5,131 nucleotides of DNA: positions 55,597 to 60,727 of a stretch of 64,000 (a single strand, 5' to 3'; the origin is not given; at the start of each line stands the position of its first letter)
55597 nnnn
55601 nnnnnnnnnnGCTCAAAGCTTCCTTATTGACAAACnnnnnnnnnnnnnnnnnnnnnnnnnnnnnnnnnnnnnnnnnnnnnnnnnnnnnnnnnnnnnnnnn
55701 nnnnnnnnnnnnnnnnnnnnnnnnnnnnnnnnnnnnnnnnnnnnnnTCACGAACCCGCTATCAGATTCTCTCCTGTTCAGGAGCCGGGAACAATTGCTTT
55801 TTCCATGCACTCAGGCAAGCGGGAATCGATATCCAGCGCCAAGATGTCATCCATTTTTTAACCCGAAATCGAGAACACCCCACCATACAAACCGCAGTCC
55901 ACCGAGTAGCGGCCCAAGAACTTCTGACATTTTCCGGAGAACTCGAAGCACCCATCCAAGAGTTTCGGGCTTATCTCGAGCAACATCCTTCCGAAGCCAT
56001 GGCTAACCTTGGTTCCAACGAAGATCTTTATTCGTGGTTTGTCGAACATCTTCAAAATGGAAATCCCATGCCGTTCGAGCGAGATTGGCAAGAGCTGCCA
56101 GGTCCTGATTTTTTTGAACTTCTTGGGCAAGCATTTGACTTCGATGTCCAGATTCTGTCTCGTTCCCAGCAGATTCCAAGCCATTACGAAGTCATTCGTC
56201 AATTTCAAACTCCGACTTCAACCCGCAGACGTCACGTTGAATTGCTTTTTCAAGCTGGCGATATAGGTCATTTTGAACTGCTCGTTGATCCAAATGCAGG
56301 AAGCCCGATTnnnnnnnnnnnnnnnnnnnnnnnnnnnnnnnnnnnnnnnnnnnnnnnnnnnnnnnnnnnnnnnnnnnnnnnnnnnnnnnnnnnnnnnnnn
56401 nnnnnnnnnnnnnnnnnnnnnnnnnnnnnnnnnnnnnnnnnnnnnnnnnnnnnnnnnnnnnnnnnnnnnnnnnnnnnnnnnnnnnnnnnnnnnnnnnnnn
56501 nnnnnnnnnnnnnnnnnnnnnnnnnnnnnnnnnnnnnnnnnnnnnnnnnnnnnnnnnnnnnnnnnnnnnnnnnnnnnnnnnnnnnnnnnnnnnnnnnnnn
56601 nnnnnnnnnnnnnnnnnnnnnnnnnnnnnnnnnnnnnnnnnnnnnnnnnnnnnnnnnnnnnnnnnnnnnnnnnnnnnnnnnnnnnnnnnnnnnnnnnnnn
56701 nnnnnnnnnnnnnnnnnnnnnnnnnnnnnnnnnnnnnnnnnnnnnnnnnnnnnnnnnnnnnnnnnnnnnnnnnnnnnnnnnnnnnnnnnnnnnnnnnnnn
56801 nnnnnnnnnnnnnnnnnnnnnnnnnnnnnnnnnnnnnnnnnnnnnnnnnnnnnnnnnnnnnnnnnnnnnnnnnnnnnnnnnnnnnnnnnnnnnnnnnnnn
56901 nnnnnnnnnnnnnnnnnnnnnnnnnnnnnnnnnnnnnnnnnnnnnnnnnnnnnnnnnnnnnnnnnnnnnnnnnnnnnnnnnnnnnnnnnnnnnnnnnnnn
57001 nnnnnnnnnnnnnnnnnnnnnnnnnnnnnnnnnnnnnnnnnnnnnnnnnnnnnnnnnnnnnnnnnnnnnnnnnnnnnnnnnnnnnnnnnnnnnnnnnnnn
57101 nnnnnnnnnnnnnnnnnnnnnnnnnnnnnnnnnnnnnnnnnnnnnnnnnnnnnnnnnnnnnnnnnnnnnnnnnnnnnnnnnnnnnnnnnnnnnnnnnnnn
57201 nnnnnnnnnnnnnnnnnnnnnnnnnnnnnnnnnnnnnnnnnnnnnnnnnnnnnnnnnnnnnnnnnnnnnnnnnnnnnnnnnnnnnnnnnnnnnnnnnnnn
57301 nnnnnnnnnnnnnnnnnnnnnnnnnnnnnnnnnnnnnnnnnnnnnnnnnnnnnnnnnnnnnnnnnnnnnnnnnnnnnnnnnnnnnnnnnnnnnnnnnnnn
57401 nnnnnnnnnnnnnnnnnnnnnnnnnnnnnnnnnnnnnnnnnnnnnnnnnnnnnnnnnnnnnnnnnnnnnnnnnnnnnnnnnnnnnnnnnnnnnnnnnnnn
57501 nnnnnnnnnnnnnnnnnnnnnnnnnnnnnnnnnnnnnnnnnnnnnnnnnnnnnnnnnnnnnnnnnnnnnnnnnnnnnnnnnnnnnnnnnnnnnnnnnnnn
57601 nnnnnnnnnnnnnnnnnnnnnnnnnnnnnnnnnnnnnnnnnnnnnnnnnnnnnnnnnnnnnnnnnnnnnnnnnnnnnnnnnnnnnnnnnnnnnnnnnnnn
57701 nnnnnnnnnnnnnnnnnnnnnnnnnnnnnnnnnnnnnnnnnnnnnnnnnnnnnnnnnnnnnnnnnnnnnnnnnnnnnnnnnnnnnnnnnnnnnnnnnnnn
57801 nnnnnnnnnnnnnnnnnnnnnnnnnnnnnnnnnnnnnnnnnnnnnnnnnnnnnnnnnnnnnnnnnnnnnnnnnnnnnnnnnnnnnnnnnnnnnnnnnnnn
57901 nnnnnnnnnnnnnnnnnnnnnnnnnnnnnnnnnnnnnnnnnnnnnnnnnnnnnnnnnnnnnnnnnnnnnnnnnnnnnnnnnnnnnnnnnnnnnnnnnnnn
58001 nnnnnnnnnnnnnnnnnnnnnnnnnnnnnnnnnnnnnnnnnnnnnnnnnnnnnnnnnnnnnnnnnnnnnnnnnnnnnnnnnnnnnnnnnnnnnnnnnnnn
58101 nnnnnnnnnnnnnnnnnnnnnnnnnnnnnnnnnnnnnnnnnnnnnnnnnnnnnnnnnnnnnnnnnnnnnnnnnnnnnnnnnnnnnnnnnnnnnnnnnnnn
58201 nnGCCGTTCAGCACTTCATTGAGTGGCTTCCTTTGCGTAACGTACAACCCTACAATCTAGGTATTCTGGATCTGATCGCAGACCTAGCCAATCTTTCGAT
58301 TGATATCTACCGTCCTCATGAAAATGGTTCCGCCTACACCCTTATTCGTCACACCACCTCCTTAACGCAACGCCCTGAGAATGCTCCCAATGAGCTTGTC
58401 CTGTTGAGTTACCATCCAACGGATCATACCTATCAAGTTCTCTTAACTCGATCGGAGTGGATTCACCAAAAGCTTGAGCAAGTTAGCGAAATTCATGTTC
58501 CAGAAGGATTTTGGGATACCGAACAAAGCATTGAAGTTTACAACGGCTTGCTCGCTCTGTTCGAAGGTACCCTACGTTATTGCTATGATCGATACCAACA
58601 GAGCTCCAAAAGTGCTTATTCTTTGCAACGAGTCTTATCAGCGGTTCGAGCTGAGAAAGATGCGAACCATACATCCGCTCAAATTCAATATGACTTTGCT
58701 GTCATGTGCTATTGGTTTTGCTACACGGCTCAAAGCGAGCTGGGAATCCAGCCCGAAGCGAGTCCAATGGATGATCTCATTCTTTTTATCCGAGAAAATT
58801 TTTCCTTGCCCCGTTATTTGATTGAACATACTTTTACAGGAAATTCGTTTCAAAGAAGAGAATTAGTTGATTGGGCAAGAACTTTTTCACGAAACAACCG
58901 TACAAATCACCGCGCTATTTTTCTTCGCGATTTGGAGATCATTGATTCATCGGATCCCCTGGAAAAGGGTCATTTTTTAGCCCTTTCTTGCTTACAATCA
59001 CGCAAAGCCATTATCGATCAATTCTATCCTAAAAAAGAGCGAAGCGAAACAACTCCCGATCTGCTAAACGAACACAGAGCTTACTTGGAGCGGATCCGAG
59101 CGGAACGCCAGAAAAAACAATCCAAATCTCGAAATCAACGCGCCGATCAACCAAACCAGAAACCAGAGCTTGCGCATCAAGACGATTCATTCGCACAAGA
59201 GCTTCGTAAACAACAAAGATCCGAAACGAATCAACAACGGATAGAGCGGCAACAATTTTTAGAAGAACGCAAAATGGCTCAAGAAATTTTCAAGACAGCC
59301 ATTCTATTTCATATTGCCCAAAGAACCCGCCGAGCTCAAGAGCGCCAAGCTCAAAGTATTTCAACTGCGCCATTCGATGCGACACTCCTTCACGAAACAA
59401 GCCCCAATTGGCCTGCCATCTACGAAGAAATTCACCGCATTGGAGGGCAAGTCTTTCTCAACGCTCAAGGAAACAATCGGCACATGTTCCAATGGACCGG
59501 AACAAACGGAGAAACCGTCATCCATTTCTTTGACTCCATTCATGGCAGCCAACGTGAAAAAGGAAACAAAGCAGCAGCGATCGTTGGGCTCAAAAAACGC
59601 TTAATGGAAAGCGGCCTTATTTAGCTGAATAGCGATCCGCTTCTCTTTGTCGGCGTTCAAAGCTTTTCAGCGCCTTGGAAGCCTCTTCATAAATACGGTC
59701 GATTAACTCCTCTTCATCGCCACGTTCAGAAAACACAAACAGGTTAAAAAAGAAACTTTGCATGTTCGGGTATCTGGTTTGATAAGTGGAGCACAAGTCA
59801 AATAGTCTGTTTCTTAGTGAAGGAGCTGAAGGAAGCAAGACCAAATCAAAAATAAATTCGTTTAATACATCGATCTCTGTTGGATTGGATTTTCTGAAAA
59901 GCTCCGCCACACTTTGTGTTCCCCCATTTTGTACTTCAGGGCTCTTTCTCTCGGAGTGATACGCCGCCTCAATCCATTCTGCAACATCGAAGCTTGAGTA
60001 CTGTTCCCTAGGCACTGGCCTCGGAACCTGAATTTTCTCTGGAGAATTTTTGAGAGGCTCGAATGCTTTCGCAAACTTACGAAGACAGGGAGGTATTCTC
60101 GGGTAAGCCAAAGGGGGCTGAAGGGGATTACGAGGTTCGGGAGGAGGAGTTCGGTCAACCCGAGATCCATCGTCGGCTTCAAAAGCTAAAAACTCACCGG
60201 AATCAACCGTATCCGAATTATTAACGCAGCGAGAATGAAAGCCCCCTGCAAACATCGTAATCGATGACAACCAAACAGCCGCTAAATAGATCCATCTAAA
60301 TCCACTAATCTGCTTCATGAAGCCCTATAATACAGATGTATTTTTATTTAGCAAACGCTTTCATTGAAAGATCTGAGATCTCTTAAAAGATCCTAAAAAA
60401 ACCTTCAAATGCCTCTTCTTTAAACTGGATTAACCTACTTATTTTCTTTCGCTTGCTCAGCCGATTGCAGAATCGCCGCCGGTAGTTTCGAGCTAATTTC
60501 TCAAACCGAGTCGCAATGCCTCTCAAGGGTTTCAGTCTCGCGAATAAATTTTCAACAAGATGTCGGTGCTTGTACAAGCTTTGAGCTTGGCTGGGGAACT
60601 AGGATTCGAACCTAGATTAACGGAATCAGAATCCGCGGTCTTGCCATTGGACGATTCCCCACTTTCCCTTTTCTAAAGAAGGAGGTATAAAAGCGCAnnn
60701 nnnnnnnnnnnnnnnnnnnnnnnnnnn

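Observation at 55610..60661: The OTU/kinase genes sit in an island-like segment bounded by smpB and tRNA-Gln(CUG), with an IS5-family transposase scar at the tRNA 3' end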

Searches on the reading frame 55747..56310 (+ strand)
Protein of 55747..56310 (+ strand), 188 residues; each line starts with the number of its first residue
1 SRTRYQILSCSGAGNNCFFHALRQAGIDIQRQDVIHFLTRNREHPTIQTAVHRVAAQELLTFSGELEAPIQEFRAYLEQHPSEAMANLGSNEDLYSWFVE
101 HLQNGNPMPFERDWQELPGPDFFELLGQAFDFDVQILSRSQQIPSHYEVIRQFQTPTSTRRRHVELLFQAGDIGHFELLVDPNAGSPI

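Call 51: search_solved_structures(query=A2, max_evalue=10, show_alignments=3)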
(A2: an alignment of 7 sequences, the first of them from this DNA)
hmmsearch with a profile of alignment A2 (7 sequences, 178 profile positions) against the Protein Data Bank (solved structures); distinct sequences matched with E-value up to 10: 9.
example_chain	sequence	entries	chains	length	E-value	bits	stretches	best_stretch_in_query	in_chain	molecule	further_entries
6x3b_A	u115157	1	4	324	0.19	14.6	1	82-138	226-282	GDP-6-deoxy-D-mannose reductase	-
1uqr_A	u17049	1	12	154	0.34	13.8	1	91-175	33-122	3-DEHYDROQUINATE DEHYDRATASE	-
6ifw_A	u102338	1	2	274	0.82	12.5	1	14-67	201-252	Ribosomal RNA small subunit methyltransferase A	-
6ifx_A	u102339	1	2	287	0.88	12.4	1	14-67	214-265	Ribosomal RNA small subunit methyltransferase A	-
6ifs_A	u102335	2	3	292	0.93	12.3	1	14-66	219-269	Ribosomal RNA small subunit methyltransferase A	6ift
7v2l_W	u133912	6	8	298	0.97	12.3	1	14-66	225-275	Ribosomal RNA small subunit methyltransferase A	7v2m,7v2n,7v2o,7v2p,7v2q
6wq2_A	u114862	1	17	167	1.4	11.7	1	34-106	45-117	Structural protein MCP2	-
11nq_A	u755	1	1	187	1.4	11.7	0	120-175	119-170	RNA-directed RNA polymerase L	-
7y5m_A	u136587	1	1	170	2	11.2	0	116-173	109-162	RNA-directed RNA polymerase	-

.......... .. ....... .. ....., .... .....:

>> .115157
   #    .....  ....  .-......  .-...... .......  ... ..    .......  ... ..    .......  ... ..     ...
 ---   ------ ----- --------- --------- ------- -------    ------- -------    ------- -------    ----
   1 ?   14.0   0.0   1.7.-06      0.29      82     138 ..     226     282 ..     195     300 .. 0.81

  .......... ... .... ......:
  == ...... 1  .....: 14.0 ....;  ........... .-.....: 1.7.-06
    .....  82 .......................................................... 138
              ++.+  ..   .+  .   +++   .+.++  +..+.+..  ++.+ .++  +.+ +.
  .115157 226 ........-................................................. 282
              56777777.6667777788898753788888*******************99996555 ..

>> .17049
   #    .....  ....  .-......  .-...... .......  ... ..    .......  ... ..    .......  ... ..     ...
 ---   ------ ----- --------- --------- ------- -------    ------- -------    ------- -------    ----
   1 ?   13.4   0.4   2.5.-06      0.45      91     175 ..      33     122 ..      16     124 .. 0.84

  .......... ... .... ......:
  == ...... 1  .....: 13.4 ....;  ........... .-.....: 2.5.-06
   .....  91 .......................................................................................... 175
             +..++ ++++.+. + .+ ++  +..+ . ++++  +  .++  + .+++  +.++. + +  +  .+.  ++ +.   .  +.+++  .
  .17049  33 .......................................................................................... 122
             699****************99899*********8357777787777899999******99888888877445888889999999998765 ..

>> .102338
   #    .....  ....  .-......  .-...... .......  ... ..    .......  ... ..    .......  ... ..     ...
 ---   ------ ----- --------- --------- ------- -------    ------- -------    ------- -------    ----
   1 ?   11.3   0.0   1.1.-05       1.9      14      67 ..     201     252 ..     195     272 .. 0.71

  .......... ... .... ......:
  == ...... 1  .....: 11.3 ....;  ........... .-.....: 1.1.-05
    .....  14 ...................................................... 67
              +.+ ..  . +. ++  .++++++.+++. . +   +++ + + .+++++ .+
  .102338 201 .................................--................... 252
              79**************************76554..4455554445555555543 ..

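Call 59: predict_structure(alignment_id=A2)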
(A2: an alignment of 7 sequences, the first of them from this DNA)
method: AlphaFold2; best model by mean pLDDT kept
length: 188 residues; sequences in the alignment: 7
mean_pLDDT: 77.0   pTM: 0.72
mean pLDDT of the five models: 77.0, 76.2, 75.8, 74.2, 72.9
residues with pLDDT >= 90: 35; 70-90: 95; 50-70: 51; < 50: 7
segments of 3 or more residues with pLDDT < 50: 64-67
pLDDT, mean of each block of 10 residues (from residue 1): 80 84 91 90 83 72 52 64 65 82 72 54 83 90 86 76 88 84 64
secondary structure, 60 per line:
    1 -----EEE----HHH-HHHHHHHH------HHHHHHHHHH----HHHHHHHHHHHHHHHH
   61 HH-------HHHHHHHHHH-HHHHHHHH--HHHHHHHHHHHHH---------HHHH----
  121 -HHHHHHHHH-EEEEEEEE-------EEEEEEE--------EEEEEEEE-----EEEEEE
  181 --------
elements in order: E6-8 H17-24 H31-40 H45-62 H70-79 H81-88 H91-103 H113-116 H122-130 E132-139 E147-153 E162-169 E175-180
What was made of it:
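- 55636..57309 (+): Secreted-looking protein of 557 aa: hydrophobic N-terminus, OTU-fold Cys protease domain (about aa 38-225), Ser/Thr protein kinase domain (about aa 254-486 from this ATG). AF2 model pLDDT 77 (call 59).
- On OTU deubiquitinase superfamily: AF2 model pLDDT 77, pTM 0.72 (call 59).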

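Call 62: fold_search(model_id=the predicted structure, library=pdb)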
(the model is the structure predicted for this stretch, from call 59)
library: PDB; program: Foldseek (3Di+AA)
matches with E <= 10: 110; with E <= 0.001: 0
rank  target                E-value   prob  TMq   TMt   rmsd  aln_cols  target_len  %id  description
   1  6w9o                  1.4e-03  0.99  0.37  0.42  10.8       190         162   14  Crystal structure of an OTU deubiquitinase from Wolbachia pipientis wMel (released 2020-07-01)
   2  6w9r_A                3.3e-03  0.97  0.35  0.40  11.1       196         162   14  Crystal structure of an OTU deubiquitinase from Wolbachia pipientis wMel bound to ubiquitin (released 2020-07-01)
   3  5v5i_C                5.2e-03  0.98  0.32  0.37  10.3       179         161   14  OTU protease of Crimean Congo Hemorrhagic Fever Virus bound to ubiquitin variant CC.1 (released 2017-05-10)
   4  6w9r_F                5.8e-03  0.94  0.34  0.39  11.7       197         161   14  Crystal structure of an OTU deubiquitinase from Wolbachia pipientis wMel bound to ubiquitin (released 2020-07-01)
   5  5v5i_A                6.6e-03  0.98  0.34  0.38  10.2       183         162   14  OTU protease of Crimean Congo Hemorrhagic Fever Virus bound to ubiquitin variant CC.1 (released 2017-05-10)
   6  6w9r_D                8.3e-03  0.94  0.36  0.40  10.9       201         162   14  Crystal structure of an OTU deubiquitinase from Wolbachia pipientis wMel bound to ubiquitin (released 2020-07-01)
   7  6w9r_G                1.1e-02  0.94  0.37  0.42  10.8       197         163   14  Crystal structure of an OTU deubiquitinase from Wolbachia pipientis wMel bound to ubiquitin (released 2020-07-01)
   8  6ks5_B                1.1e-02  0.89  0.35  0.23  14.1       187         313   13  Crystal structure of Legionella pneumophila deubiquitinase Ceg23 (released 2020-01-15)
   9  4bop_A                1.3e-02  0.98  0.34  0.42   9.2       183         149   15  Structure of OTUD1 OTU domain (released 2013-07-17)
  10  6w9r_B                1.5e-02  0.87  0.35  0.40  12.1       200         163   14  Crystal structure of an OTU deubiquitinase from Wolbachia pipientis wMel bound to ubiquitin (released 2020-07-01)
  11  4bop_B                2.0e-02  0.91  0.31  0.37   9.1       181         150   16  Structure of OTUD1 OTU domain (released 2013-07-17)
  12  4ddg_A                2.8e-02  0.60  0.29  0.16  14.0       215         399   16  Crystal structure of human OTUB1/UbcH5b~Ub/Ub (released 2012-02-22)
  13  5v5h_A                3.2e-02  0.91  0.34  0.38  10.4       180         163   15  OTU protease of Crimean Congo Hemorrhagic Fever Virus bound to ubiquitin variant CC.2 (released 2017-05-10)
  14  5v5g_A                3.6e-02  0.95  0.37  0.41   7.7       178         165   17  OTU protease of Crimean Congo Hemorrhagic Fever Virus bound to ubiquitin variant CC.4 (released 2017-05-10)
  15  5jze_A                3.6e-02  0.87  0.34  0.40   8.5       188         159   12  Erve virus viral OTU domain protease in complex with mouse ISG15 (released 2016-10-19)
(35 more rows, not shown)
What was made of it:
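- On OTU deubiquitinase superfamily: Foldseek top 50 are all OTU, best E 1.4e-3 (call 62).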

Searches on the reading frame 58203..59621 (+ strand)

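Call 29: search_protein_families(library=pfam, proteins=[window:58203-59621:+], max_evalue=10)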
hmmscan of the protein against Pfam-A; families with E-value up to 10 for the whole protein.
window:58203-59621:+ (473 aa): 1 family
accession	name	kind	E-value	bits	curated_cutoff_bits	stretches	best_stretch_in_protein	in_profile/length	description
PF09532.15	FDF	-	0.27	12.6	26.1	1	297-363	30-98/102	FDF domain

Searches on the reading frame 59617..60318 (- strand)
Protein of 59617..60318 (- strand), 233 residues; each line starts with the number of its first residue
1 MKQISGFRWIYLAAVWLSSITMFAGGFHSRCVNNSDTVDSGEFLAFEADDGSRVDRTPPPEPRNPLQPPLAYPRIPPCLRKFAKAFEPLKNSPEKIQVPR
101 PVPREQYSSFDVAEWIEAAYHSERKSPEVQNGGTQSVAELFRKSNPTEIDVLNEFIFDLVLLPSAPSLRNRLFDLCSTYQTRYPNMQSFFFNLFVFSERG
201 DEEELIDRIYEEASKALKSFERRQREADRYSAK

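Call 4: search_protein_families(library=pfam, proteins=[window:59617-60318:-], max_evalue=0.01)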
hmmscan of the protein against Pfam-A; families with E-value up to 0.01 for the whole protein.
window:59617-60318:- (233 aa): 0 families

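Call 16: list_cluster_members(proteins=[P0064, window:59617-60315:-, window:57306-59621:+, window:60698-61417:+])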
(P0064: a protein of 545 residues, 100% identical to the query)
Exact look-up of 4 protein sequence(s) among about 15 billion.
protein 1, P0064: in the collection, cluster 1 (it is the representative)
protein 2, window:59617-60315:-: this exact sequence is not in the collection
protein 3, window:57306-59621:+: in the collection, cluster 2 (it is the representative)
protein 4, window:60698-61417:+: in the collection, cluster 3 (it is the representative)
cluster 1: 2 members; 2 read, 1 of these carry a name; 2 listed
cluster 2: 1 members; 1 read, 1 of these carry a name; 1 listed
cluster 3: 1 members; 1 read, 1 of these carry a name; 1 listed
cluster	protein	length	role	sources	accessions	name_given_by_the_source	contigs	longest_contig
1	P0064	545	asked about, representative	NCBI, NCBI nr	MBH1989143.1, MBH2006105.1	MAG: serine/threonine protein kinase [Myxococcaceae bacterium] | serine/threonine protein kinase [Myxococcaceae bacterium]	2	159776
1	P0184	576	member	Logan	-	-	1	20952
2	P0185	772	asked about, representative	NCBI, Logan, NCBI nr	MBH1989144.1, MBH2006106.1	MAG: hypothetical protein I8H75_01980 [Myxococcaceae bacterium] | hypothetical protein [Myxococcaceae bacterium]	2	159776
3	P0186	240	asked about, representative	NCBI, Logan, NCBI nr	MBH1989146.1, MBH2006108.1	MAG: hypothetical protein I8H75_02000 [Myxococcaceae bacterium] | hypothetical protein [Myxococcaceae bacterium]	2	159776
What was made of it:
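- Checked: Two NCBI MAGs agree on the order (call 16).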

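Call 29: search_protein_families(library=pfam, proteins=[window:59617-60315:-], max_evalue=10)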
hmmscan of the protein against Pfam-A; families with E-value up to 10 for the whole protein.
window:59617-60315:- (232 aa): 0 families
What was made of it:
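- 59617..60318 (-): Pro-rich 233-aa protein with hydrophobic N-terminus, no known family; convergent with OTU2 and overlapping it by 8 nt. No Pfam match even at E 10 (call 29).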

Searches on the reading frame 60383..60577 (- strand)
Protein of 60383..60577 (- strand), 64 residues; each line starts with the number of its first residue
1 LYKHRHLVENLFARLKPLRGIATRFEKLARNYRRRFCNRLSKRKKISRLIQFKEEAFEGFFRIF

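Call 4: search_protein_families(library=pfam, proteins=[window:60383-60577:-], max_evalue=0.01)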
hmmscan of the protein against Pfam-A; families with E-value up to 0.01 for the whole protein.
window:60383-60577:- (64 aa): 2 families
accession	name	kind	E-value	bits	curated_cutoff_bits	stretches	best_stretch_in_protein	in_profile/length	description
PF13586.12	DDE_Tnp_1_2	-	0.004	18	29.2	1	3-32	43-72/86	Transposase DDE domain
PF01609.27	DDE_Tnp_1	-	0.0074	16.5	23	1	1-34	156-190/200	Transposase DDE domain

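Call 7: find_homologous_proteins(query=window:60383-60577:-, max_evalue=0.01)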
Query window:60383-60577:- (64 aa): 63 proteins with E <= 0.01 among 63 candidates.
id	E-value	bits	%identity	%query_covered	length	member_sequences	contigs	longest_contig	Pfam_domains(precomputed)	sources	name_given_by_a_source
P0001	2.2e-7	49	82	52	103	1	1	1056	PF01609.28,PF13586.13,PF13359.13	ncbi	-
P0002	2.2e-7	48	79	52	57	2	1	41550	PF01609.28,PF13586.13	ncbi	ncbi:transposase, partial [Undibacterium sp. CY7W]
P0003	2.3e-7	48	79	52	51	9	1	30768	PF01609.28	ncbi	ncbi:transposase, partial [Acinetobacter terrestris]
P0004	2.7e-7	48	79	52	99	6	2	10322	PF01609.28,PF13586.13,PF13359.13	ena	-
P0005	3.7e-7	48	81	50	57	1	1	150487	PF01609.28,PF13586.13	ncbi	ncbi:transposase, partial [Undibacterium sp. CY7W]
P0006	4.3e-7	48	79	52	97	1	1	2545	PF01609.28,PF13586.13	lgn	-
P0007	4.7e-7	47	82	52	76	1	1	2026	PF01609.28,PF13586.13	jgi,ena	-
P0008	4.8e-7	47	82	52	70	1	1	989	PF01609.28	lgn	-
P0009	5.7e-7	47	79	52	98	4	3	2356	PF01609.28,PF13586.13,PF13359.13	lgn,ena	-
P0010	6.4e-7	47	79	52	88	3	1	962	PF01609.28,PF13586.13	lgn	-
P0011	7.0e-7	47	79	52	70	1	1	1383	PF01609.28,PF13586.13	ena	-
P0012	7.1e-7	47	82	52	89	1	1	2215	PF01609.28,PF13586.13,PF13359.13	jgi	-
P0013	1.0e-6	46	79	52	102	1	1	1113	PF01609.28,PF13586.13,PF13612.13,PF13359.13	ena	-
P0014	1.1e-6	46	79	52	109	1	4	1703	PF01609.28,PF13586.13,PF13359.13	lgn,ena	-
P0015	1.2e-6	46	79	52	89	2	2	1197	PF01609.28,PF13586.13,PF13359.13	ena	-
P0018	1.6e-6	46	82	52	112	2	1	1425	PF01609.28,PF13586.13,PF13359.13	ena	-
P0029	3.2e-6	45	79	52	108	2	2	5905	PF01609.28,PF13586.13,PF13612.13,PF13359.13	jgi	jgi:transposase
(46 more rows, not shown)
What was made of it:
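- Checked: About 80% identity over 33 aa to DDE transposases, E 2e-7 against 5.8 billion proteins (call 7).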

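Call 42: search_protein_families(library=ncbifam, proteins=[window:60383-60577:-, P0018, P0001, P0029], max_evalue=0.1)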
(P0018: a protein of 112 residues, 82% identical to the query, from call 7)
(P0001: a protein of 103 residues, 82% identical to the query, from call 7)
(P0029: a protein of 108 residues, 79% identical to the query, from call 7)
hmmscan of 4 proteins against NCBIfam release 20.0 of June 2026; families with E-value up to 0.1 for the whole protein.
window:60383-60577:- (64 aa): 1 family
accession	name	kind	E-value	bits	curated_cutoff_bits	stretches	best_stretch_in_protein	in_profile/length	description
NF033580.1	transpos_IS5_3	equivalog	9.3e-09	35.2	110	1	1-32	214-245/258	IS5 family transposase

P0018 (112 aa): 7 families
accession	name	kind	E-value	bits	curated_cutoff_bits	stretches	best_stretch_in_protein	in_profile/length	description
NF033580.1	transpos_IS5_3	equivalog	1.3e-32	113.4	110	1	3-108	149-258/258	IS5 family transposase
NF033581.1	transpos_IS5_4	equivalog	1.4e-12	47.6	140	1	4-98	178-275/285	IS5 family transposase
NF033579.1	transpos_IS5_2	equivalog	2.3e-12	47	140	1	3-91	162-271/289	IS5 family transposase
NF033520.1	transpos_IS982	equivalog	4.2e-12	46.2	130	1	4-90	136-223/243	IS982 family transposase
NF033551.1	transpos_IS1182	equivalog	7.4e-09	35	270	1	4-56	291-348/488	IS1182 family transposase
NF033592.1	transpos_IS4_1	equivalog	4.7e-05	22.7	115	1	4-57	161-214/332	IS4 family transposase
NF033593.1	transpos_ISNCY_1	equivalog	0.077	11.6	325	1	12-68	336-399/444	ISNCY family transposase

P0001 (103 aa): 6 families
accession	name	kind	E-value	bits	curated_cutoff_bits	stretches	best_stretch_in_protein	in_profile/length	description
NF033580.1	transpos_IS5_3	equivalog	3.2e-29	102.3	110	1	7-96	170-258/258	IS5 family transposase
NF033579.1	transpos_IS5_2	equivalog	1.6e-09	37.7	140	1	7-86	181-278/289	IS5 family transposase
NF033581.1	transpos_IS5_4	equivalog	4.7e-09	36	140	1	6-92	190-281/285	IS5 family transposase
NF033520.1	transpos_IS982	equivalog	1.7e-07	31.1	130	1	7-78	151-223/243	IS982 family transposase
NF033551.1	transpos_IS1182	equivalog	5.2e-05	22.3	270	1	6-43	310-347/488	IS1182 family transposase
NF033592.1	transpos_IS4_1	equivalog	0.004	16.3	115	0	50-90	281-321/332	IS4 family transposase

P0029 (108 aa): 6 families
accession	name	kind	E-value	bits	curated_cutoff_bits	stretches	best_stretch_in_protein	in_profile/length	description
NF033580.1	transpos_IS5_3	equivalog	1.1e-31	110.3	110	1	1-105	150-258/258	IS5 family transposase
NF033581.1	transpos_IS5_4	equivalog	3.1e-11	43.2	140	1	1-100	178-280/285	IS5 family transposase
NF033520.1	transpos_IS982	equivalog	3.6e-10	39.8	130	1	1-93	136-229/243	IS982 family transposase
NF033579.1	transpos_IS5_2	equivalog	9.2e-09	35.2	140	1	1-91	163-274/289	IS5 family transposase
NF033551.1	transpos_IS1182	equivalog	3.5e-05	22.9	270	1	2-54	292-350/488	IS1182 family transposase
NF033592.1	transpos_IS4_1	equivalog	0.00044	19.5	115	0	2-54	162-214/332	IS4 family transposase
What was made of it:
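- Checked: NCBIfam NF033580 'IS5 family transposase', E 9e-9, profile positions 214-245 of 258 (call 42).
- A real IS5 fragment abuts the tRNA 3' end (calls 7, 42).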
